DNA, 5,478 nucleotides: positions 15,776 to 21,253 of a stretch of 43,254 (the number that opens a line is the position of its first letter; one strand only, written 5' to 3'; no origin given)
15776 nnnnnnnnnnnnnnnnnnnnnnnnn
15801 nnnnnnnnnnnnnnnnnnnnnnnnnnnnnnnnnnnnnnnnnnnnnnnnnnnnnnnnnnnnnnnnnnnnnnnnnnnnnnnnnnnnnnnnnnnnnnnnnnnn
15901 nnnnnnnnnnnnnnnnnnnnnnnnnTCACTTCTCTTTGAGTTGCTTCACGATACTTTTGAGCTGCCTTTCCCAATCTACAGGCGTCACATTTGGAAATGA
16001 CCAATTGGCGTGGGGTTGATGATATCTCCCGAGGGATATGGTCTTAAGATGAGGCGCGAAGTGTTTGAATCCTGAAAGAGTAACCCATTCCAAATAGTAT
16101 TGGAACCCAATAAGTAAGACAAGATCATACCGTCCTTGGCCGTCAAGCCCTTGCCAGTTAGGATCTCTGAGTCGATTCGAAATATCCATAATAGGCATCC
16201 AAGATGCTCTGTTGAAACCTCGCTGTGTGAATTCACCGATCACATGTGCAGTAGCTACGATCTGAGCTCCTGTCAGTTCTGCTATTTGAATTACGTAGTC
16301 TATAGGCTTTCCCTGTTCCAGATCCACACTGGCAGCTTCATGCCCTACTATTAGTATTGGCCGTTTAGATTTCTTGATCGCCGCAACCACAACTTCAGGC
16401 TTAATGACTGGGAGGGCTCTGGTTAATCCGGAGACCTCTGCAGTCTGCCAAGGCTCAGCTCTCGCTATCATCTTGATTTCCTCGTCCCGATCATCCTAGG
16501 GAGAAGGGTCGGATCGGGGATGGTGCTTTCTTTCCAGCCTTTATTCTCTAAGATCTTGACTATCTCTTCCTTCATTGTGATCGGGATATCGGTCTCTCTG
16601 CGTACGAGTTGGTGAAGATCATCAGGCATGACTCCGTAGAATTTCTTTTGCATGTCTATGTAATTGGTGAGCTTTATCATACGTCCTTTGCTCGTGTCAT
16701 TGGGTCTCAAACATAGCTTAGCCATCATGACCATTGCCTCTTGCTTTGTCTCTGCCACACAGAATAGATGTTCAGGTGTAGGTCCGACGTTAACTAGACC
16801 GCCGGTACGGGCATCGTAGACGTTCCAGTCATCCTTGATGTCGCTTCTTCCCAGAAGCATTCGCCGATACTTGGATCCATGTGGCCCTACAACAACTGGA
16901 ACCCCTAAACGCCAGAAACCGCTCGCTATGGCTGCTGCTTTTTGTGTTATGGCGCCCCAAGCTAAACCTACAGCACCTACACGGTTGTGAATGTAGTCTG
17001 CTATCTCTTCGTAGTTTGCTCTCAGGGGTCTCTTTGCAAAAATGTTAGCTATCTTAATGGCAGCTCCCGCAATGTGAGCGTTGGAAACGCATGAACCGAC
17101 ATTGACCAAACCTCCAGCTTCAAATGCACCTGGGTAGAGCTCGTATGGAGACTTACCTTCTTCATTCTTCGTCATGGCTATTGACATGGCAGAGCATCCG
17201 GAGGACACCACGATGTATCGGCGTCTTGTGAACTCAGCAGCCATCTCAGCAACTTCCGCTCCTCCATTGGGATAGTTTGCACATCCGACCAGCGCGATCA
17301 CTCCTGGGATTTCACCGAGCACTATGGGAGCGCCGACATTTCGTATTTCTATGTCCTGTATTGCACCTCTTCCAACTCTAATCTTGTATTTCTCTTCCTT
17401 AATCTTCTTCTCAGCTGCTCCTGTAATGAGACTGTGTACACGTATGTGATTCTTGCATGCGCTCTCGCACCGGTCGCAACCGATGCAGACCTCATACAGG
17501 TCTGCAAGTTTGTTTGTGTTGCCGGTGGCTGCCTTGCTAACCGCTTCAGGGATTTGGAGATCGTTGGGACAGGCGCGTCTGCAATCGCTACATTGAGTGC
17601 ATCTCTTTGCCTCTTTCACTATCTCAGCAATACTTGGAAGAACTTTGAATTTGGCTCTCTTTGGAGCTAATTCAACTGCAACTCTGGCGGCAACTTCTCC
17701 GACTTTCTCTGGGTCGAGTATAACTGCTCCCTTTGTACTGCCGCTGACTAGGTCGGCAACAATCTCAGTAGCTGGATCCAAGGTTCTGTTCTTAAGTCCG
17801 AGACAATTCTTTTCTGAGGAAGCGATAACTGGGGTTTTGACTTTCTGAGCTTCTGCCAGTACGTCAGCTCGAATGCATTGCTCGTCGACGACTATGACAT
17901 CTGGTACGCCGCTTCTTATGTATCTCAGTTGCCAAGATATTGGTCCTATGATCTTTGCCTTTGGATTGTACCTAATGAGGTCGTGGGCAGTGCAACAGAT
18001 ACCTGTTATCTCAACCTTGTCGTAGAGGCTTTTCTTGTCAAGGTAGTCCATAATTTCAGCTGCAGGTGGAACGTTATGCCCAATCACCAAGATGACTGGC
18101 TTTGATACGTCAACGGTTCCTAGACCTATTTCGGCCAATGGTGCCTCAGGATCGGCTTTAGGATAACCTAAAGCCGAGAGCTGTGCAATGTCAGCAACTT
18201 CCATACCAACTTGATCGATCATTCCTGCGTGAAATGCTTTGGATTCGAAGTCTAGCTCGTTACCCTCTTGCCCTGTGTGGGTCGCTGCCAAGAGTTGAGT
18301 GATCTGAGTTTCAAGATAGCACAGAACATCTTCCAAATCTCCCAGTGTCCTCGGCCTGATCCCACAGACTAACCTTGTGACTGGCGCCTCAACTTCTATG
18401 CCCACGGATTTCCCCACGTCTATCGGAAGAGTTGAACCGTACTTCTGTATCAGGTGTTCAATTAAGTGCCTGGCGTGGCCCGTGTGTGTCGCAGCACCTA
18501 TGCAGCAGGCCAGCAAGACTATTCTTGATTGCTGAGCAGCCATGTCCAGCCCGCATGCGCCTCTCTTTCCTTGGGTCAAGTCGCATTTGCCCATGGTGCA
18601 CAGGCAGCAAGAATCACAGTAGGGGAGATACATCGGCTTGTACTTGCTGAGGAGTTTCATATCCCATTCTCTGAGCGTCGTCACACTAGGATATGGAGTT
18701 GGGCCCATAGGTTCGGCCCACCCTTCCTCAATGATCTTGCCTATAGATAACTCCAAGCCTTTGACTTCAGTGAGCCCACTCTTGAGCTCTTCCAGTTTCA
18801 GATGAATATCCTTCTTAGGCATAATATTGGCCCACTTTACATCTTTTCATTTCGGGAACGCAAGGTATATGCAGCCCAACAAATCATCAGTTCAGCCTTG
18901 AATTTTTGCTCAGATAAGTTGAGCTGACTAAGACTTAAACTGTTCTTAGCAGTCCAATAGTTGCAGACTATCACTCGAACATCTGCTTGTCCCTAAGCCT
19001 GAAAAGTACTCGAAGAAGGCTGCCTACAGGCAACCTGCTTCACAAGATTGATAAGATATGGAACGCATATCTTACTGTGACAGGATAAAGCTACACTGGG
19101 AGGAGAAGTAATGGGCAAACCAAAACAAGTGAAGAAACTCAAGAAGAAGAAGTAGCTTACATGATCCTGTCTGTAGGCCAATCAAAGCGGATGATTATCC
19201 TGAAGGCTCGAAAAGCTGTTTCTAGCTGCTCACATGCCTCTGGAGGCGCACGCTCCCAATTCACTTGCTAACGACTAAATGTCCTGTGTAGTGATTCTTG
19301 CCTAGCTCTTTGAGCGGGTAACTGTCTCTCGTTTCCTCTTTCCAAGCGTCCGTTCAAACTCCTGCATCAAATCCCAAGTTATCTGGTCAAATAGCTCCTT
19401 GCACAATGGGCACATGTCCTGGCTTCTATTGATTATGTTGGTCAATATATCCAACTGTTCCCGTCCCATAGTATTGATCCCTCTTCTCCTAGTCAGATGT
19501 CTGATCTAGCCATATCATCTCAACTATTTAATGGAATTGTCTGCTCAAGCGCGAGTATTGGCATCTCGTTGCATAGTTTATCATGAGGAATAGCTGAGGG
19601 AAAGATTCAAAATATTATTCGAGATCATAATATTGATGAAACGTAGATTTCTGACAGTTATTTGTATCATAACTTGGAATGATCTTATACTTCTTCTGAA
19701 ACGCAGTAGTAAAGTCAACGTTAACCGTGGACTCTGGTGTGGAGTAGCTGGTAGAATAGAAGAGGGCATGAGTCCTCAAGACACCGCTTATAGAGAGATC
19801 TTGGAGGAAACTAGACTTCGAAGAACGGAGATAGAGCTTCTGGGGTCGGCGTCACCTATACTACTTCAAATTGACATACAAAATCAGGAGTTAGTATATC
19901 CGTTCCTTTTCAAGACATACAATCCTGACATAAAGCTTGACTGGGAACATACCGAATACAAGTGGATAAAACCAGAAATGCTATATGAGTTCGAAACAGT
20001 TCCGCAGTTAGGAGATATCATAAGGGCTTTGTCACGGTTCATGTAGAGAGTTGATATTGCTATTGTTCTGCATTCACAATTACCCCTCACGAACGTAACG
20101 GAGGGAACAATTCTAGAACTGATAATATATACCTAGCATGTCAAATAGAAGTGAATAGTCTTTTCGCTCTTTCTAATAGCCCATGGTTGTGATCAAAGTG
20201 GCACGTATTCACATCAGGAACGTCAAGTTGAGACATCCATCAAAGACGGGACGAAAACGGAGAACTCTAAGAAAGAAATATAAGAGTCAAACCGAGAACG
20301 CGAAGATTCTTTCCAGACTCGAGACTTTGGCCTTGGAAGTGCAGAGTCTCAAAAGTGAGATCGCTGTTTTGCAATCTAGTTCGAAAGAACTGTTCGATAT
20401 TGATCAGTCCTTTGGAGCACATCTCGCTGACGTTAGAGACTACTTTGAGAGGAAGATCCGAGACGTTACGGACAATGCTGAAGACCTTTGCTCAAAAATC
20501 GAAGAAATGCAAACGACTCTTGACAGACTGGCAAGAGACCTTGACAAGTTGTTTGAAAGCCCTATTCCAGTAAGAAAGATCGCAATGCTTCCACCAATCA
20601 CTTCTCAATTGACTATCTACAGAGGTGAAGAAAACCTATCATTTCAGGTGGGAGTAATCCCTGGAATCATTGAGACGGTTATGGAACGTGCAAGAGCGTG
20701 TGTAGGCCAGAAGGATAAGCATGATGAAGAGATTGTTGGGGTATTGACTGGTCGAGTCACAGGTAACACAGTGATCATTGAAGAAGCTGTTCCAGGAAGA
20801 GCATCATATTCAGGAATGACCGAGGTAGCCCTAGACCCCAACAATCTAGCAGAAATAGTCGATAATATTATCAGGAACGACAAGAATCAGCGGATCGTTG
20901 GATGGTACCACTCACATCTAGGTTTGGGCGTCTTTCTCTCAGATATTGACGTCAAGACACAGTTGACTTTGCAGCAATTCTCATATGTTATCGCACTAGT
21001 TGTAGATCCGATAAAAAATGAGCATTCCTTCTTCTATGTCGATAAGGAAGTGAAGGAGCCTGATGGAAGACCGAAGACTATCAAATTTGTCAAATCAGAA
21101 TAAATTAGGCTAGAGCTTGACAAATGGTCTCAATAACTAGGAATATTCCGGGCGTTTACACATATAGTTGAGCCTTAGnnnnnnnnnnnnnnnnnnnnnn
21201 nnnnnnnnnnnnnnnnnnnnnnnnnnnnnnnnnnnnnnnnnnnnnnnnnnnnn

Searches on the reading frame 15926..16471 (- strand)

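Call 25: search_protein_families(library=pfam, proteins=[window:15926-16471:-], max_evalue=0.001)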
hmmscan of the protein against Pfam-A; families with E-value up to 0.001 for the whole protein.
window:15926-16471:- (181 aa): 1 family
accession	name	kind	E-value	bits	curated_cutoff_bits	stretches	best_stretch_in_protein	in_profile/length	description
PF02552.22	CO_dh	-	1.7e-30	106.4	21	1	5-166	5-157/168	CO dehydrogenase beta subunit/acetyl-CoA synthase epsilon subunit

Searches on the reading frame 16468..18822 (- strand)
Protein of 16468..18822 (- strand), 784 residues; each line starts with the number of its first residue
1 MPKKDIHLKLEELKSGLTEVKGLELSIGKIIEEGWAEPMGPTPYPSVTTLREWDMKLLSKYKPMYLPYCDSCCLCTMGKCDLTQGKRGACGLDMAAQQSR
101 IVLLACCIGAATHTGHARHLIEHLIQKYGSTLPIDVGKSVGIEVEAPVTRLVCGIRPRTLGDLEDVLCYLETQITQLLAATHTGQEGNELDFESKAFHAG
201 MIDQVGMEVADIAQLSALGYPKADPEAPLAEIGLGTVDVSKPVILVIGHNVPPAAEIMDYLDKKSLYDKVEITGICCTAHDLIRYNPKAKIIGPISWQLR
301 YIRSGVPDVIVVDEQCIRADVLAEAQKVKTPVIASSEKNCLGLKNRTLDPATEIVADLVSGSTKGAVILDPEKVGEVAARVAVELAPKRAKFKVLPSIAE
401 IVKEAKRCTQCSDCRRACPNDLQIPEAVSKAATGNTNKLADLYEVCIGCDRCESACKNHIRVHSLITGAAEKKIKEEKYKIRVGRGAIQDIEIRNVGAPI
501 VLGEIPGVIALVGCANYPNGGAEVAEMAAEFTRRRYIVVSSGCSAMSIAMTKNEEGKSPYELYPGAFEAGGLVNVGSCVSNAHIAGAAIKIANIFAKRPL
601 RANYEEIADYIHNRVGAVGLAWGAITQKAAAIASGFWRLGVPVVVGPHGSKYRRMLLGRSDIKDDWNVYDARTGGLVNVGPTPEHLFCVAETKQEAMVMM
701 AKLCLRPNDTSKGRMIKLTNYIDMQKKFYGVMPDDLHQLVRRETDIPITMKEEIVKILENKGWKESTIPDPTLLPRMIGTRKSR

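Call 25: search_protein_families(library=pfam, proteins=[window:16468-18822:-], max_evalue=0.001)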
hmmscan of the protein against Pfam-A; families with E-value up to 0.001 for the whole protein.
window:16468-18822:- (784 aa): 6 families
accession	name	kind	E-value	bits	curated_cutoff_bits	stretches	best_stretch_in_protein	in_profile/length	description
PF03063.25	Prismane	-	1.3e-61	209.3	27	2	162-654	131-487/513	Prismane/CO dehydrogenase family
PF13187.11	Fer4_9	-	2.1e-06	28.1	27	1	407-459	1-50/52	4Fe-4S dicluster domain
PF14691.11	Fer4_20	-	3.6e-06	27.2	25.8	1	399-440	15-58/113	Dihydroprymidine dehydrogenase domain II, 4Fe-4S cluster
PF13534.11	Fer4_17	-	7.8e-06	26.8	22.2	0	401-423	39-61/61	4Fe-4S dicluster domain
PF13237.11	Fer4_10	-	1.2e-05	25.6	25.5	1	401-456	2-52/53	4Fe-4S dicluster domain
PF12838.12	Fer4_7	-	0.00081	20.3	27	1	407-457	1-49/52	4Fe-4S dicluster domain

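Call 72: find_encoding_contigs(protein=window:16468-18822:-, flank=2000, max_places=3)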
Protein window:16468-18822:- (784 aa): no gene with exactly this product is on record in the collection.

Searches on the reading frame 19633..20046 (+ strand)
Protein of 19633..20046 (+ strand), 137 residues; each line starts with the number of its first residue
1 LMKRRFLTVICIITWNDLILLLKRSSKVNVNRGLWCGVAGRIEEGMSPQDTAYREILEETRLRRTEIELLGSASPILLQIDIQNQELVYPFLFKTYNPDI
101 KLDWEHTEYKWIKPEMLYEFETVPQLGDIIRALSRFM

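Call 25: search_protein_families(library=pfam, proteins=[window:19633-20046:+], max_evalue=0.001)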
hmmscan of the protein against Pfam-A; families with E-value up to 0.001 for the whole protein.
window:19633-20046:+ (137 aa): 1 family
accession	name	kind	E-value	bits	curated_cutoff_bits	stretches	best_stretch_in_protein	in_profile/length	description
PF00293.34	NUDIX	-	1.1e-16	61.4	21.1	1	7-131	4-132/134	NUDIX domain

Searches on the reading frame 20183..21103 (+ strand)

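Call 25: search_protein_families(library=pfam, proteins=[window:20183-21103:+], max_evalue=0.001)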
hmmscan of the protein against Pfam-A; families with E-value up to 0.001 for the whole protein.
window:20183-21103:+ (306 aa): 2 families
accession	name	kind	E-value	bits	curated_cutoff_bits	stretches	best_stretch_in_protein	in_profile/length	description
PF01398.27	JAB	-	1.6e-12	47.7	22.5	1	173-266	19-114/117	JAB1/Mov34/MPN/PAD-1 ubiquitin protease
PF14464.11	Prok-JAB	-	1.2e-05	25.5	25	1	177-273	13-103/114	Prokaryotic homologs of the JAB domain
